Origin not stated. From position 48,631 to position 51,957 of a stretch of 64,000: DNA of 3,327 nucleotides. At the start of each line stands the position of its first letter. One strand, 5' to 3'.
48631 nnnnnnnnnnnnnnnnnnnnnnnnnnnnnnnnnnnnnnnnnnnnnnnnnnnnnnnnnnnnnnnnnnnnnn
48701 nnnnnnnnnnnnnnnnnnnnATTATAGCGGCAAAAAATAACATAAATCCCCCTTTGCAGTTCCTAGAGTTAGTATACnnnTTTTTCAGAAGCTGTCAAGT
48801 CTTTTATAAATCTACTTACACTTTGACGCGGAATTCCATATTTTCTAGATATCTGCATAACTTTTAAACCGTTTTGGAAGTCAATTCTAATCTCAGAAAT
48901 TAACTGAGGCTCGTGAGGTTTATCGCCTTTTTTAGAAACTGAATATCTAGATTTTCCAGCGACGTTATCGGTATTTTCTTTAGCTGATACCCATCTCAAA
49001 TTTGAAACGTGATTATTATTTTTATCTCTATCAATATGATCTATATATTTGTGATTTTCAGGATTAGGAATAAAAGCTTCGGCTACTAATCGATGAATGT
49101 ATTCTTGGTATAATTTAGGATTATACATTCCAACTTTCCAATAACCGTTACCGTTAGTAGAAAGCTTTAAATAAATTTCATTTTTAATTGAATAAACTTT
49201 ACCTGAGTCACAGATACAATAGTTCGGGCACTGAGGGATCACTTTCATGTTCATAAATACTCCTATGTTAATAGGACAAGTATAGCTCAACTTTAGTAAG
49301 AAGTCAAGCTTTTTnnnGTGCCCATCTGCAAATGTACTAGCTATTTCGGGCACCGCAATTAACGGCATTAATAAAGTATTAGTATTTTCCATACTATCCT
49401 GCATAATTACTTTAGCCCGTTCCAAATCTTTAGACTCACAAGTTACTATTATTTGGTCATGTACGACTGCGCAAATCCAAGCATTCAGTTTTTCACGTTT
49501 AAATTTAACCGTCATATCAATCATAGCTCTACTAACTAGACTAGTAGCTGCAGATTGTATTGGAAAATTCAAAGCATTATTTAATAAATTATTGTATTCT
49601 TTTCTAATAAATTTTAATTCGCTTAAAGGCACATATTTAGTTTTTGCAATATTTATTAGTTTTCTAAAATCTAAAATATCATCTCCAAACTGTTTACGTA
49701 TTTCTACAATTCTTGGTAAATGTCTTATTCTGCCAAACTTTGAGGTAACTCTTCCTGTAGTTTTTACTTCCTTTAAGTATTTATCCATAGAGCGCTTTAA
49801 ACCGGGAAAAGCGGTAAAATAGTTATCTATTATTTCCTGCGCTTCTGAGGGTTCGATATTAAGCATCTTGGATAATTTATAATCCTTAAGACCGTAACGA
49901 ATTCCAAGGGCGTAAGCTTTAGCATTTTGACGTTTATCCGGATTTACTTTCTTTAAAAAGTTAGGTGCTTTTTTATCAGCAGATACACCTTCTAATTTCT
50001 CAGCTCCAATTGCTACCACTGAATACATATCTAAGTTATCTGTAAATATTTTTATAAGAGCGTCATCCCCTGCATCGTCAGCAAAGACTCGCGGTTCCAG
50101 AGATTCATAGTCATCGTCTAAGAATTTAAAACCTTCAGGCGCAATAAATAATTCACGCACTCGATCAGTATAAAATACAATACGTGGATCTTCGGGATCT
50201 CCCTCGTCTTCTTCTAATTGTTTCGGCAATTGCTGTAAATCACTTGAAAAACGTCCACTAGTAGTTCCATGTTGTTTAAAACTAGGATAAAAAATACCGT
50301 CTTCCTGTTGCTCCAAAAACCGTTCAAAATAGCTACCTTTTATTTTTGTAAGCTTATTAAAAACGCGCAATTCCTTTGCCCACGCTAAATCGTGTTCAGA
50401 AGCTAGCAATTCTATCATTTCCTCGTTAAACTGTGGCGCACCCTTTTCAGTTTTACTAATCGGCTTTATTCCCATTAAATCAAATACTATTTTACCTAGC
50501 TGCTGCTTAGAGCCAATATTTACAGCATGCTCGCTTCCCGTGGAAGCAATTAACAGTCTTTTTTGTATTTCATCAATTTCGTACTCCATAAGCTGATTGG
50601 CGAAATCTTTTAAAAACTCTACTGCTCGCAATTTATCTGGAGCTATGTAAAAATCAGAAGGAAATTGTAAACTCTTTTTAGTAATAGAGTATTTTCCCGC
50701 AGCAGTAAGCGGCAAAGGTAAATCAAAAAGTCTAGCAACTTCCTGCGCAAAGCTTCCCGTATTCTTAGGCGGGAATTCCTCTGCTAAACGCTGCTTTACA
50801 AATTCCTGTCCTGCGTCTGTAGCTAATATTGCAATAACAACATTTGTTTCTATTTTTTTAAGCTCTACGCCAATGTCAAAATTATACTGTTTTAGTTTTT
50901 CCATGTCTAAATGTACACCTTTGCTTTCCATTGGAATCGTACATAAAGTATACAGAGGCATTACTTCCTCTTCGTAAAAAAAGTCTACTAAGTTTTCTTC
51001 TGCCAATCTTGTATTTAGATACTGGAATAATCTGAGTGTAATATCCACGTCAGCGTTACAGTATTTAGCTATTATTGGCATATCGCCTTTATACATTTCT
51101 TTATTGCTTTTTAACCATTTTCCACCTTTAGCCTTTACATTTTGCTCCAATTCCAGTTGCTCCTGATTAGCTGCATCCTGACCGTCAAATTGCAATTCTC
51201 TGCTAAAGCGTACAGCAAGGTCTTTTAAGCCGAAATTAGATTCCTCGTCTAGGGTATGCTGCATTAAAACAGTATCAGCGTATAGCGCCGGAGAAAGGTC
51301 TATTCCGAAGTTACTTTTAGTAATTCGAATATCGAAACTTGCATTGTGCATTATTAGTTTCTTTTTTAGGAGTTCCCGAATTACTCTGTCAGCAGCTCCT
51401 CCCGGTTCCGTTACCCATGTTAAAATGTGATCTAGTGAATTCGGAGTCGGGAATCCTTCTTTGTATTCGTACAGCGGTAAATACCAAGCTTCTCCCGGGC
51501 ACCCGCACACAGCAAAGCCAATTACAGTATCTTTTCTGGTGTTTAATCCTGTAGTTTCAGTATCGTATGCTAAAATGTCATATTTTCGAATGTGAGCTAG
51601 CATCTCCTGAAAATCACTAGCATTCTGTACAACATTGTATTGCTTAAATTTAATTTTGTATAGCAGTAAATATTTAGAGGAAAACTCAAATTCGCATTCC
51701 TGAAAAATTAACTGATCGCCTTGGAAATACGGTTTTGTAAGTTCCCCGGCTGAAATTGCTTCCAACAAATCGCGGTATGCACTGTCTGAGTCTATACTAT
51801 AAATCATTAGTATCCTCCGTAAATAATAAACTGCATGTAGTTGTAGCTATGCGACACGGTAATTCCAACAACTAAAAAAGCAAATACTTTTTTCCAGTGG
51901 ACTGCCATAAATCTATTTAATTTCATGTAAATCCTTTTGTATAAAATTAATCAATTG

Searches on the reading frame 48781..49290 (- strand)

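Call 10: search_protein_families(library=pfam, proteins=[window:48781-49290:-], max_evalue=0.01)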
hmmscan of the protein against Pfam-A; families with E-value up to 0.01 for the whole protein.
window:48781-49290:- (170 aa): 4 families
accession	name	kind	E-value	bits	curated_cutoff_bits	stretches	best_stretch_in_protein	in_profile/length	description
PF13392.12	HNH_3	-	5.7e-11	42.3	24.8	1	64-106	2-44/46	HNH endonuclease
PF13384.12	HTH_23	-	0.00098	19.3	24.6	1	139-164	15-40/50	Homeodomain-like domain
PF13518.12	HTH_28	-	0.007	16.9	25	0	140-164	11-35/52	Helix-turn-helix domain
PF07463.16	NUMOD4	-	0.0083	16.8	23.4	0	17-52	5-45/49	NUMOD4 motif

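Call 11: search_protein_families(library=phrogs, proteins=[window:48781-49290:-], max_evalue=0.001)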
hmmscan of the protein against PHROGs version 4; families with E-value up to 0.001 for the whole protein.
window:48781-49290:- (170 aa): 11 families
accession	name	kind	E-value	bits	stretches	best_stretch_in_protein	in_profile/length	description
phrog_59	-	DNA, RNA and nucleotide metabolism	1.4e-35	124.5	1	13-163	138-268/423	HNH endonuclease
phrog_959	-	DNA, RNA and nucleotide metabolism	2.2e-26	93.2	1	15-124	8-120/138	HNH endonuclease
phrog_1492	-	DNA, RNA and nucleotide metabolism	1.3e-15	58.5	1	19-108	51-157/414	HNH endonuclease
phrog_99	-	DNA, RNA and nucleotide metabolism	2.3e-14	54.8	1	29-114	124-209/383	HNH endonuclease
phrog_37683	-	unknown function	1.8e-12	48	1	22-149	119-249/279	-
phrog_15471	-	DNA, RNA and nucleotide metabolism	8.9e-09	36.4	1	44-109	12-79/183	HNH endonuclease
phrog_4578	-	DNA, RNA and nucleotide metabolism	3.3e-08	34.5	1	80-111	29-60/130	HNH endonuclease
phrog_826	-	DNA, RNA and nucleotide metabolism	2.2e-07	31.7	1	46-112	93-160/281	HNH endonuclease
phrog_17657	-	DNA, RNA and nucleotide metabolism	2.7e-07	31.5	1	23-101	78-165/168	HNH endonuclease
phrog_7545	-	DNA, RNA and nucleotide metabolism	9.2e-06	26.9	0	40-105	58-128/160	HNH endonuclease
phrog_21964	-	DNA, RNA and nucleotide metabolism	9.9e-06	26.3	1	28-103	128-205/244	HNH endonuclease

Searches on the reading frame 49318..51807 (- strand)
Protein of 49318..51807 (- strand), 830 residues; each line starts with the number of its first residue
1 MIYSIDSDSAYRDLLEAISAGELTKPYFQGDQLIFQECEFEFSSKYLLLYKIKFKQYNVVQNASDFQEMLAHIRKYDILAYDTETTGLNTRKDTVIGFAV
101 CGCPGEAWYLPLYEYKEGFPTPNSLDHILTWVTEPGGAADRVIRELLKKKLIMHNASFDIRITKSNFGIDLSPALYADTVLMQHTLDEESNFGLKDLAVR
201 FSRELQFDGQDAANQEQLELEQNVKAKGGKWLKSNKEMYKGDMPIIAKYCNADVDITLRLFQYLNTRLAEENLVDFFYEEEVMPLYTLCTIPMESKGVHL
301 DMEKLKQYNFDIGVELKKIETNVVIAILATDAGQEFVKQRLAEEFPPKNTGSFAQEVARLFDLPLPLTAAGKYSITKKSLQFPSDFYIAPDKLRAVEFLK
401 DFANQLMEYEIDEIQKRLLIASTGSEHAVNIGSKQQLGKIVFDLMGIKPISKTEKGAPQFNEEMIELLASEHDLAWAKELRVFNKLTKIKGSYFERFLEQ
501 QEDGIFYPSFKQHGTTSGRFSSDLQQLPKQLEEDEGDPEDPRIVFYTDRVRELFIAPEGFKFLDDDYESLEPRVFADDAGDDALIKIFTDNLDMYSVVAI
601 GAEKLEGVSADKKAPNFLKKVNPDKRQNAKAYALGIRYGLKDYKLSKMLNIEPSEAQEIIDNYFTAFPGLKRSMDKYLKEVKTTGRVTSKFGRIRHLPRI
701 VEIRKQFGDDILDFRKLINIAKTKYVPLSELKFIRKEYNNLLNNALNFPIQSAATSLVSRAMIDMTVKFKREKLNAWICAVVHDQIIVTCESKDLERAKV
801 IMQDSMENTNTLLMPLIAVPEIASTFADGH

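Call 10: search_protein_families(library=pfam, proteins=[window:49318-51807:-], max_evalue=0.01)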
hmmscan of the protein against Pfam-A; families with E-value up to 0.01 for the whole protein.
window:49318-51807:- (830 aa): 4 families
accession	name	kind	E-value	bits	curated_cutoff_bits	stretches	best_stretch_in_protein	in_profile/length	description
PF00476.26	DNA_pol_A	-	4.6e-65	220.5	34.3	1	406-826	10-379/381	DNA polymerase family A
PF01612.26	DNA_pol_A_exo1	-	2.6e-16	60.4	23.6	1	57-268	1-172/173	3'-5' exonuclease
PF13482.12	RNase_H_2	-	0.0025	18.2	22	0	81-264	3-164/165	RNase_H superfamily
PF00929.31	RNase_T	-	0.0067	17.4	24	0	80-108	2-31/164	Exonuclease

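Call 81: find_related_loci(query=window:49318-51807:-, collection=viral_contigs, flank=6000)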
Query window:49318-51807:- (830 aa) in viral_contigs; peptide patterns used: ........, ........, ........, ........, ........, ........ (x = any residue, [..] = any of these).
23 stretches matched a pattern; 11 encode a relative of the query (tblastn E <= 1e-3); 11 distinct loci.
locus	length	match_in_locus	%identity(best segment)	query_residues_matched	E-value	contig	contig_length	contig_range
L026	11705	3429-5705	52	54-830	0e+0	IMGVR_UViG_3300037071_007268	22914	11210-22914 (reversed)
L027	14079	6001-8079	31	59-828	1e-78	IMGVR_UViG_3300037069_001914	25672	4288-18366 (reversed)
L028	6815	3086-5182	32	59-828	1e-42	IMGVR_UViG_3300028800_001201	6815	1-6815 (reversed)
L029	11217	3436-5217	26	57-822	6e-31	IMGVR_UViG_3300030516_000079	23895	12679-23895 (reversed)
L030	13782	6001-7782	26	57-822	7e-31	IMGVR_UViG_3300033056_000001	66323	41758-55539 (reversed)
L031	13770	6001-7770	26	55-822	1e-28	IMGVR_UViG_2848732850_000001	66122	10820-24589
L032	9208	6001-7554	26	142-822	7e-26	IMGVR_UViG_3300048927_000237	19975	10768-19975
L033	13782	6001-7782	28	56-822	5e-25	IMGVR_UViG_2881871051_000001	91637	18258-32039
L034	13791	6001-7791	28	56-822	5e-25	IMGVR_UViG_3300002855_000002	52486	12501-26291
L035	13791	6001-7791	28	56-822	1e-23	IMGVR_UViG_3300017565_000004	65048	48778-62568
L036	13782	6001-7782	27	56-822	1e-27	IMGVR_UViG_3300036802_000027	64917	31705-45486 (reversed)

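Call 84: find_homologous_proteins(query=window:49318-51807:-, max_evalue=1e-100)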
Query window:49318-51807:- (830 aa): 715 proteins with E <= 1e-100 among 8000 candidates; the best 120 are listed.
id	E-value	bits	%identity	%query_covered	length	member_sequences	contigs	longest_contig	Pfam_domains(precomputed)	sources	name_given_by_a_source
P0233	0.0e+0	1873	100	100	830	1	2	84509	PF01612.27,PF00476.27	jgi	jgi:DNA polymerase-1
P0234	0.0e+0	1582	85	100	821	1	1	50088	PF01612.27,PF00476.27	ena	-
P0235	0.0e+0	1461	78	100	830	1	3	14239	PF01612.27,PF00476.27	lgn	-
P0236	0.0e+0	1337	72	100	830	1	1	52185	PF01612.27,PF00476.27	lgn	-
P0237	0.0e+0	1330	72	100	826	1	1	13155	PF01612.27,PF00476.27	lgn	-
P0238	0.0e+0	1328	72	100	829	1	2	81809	PF01612.27,PF00476.27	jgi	jgi:DNA polymerase I-like protein with 3'-5' exonuclease and polymerase domains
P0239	0.0e+0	1327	72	100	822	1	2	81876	PF01612.27,PF00476.27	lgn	-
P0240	0.0e+0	1323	72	100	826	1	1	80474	PF01612.27,PF00476.27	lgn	-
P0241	0.0e+0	1317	71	100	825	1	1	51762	PF01612.27,PF00476.27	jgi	jgi:DNA polymerase I-like protein with 3'-5' exonuclease and polymerase domains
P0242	0.0e+0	1272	69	100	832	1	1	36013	PF01612.27,PF00476.27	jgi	jgi:DNA polymerase I-like protein with 3'-5' exonuclease and polymerase domains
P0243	0.0e+0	1070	65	94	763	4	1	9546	PF01612.27,PF00476.27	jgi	jgi:DNA polymerase I-like protein with 3'-5' exonuclease and polymerase domains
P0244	7.4e-289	979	59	93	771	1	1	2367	PF01612.27,PF00476.27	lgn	-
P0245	7.5e-288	975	60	93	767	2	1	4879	PF01612.27,PF00476.27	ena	-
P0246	1.9e-287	974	59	93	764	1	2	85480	PF01612.27,PF00476.27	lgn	-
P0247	3.3e-285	967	59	93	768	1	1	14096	PF01612.27,PF00476.27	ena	-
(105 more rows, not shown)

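Call 85: find_encoding_contigs(protein=P0234, flank=10000, max_places=1)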
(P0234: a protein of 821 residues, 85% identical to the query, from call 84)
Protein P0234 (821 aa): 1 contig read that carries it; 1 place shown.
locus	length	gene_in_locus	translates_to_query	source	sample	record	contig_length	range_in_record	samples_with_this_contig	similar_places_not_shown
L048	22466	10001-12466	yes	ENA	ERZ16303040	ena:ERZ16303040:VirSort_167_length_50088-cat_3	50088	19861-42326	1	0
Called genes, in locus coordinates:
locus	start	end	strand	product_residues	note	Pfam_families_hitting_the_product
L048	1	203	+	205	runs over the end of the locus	-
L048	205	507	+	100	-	-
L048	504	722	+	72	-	-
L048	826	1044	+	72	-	-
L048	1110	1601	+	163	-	-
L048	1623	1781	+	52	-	-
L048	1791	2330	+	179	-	PF00034:Cytochrom_C (faint), PF13442:Cytochrome_CBB3 (faint)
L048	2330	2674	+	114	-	-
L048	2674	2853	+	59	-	-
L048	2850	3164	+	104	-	-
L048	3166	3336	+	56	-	-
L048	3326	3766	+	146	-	-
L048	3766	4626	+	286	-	PF12705:PDDEXK_1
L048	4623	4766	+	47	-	-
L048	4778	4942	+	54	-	-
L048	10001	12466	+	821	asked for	PF01612:DNA_pol_A_exo1, PF00476:DNA_pol_A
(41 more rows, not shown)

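Call 86: find_encoding_contigs(protein=P0238, flank=10000, max_places=1)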
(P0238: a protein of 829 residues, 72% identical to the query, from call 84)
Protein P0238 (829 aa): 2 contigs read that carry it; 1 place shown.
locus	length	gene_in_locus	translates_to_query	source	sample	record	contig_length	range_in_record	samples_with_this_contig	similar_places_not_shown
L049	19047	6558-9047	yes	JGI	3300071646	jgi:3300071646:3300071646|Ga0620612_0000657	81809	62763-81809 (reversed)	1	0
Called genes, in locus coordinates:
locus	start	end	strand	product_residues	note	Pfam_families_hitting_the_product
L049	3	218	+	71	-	?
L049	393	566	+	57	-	-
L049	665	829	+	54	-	-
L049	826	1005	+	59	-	-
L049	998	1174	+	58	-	-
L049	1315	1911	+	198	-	PF04404:ERF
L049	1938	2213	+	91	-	-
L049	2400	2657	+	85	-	-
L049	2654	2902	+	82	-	-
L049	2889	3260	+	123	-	PF03013:Pyr_excise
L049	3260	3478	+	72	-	-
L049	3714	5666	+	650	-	PF03796:DnaB_C, PF06745:ATPase (weak)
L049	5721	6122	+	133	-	PF12802:MarR_2 (faint)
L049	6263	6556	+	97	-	-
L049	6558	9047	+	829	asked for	PF01612:DNA_pol_A_exo1, PF00476:DNA_pol_A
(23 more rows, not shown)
